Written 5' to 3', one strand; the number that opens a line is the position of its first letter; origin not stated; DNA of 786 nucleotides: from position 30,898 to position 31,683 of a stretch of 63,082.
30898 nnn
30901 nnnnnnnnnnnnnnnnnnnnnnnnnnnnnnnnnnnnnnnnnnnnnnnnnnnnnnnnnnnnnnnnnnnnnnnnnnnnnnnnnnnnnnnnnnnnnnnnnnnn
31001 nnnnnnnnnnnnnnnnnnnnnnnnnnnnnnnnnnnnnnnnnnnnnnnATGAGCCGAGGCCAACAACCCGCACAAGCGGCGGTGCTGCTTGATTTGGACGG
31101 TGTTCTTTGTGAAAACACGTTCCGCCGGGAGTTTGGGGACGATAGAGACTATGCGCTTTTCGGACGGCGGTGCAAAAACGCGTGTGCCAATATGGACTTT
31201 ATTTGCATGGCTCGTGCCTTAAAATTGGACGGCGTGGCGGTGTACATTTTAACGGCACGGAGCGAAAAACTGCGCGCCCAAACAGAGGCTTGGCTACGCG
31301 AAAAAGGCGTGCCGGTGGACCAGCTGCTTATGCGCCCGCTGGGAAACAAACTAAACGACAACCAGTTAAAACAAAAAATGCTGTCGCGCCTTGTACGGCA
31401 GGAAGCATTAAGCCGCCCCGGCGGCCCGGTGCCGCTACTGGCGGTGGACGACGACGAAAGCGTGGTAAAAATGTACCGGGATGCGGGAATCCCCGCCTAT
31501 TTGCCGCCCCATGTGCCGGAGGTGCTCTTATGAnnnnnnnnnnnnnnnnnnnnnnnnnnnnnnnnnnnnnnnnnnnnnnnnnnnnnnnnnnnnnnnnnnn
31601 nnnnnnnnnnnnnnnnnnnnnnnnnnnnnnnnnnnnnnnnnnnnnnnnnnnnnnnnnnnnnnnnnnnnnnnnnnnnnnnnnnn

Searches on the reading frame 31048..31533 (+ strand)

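Call 56: search_protein_families(library=pfam, proteins=[window:31048-31533:+], max_evalue=0.01)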
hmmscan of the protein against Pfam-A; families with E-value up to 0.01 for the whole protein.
window:31048-31533:+ (161 aa): 4 families
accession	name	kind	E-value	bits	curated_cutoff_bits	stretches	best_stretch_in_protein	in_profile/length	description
PF25109.1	HAD_PNKP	-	7e-14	52.6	27.6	1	10-149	2-134/143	Polynucleotide kinase PNKP phosphatase domain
PF03767.20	Acid_phosphat_B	-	0.00035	20.6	27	1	54-114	128-190/230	HAD superfamily, subfamily IIIB (Acid phosphatase)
PF18143.6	HAD_SAK_2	-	0.0014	19.5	27.5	1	12-137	2-113/139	HAD domain in Swiss Army Knife RNA repair proteins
PF24694.1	LNS2_PITM1-3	-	0.0028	18.1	27.7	1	63-121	38-95/124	PITM 1-3, LNS2 domain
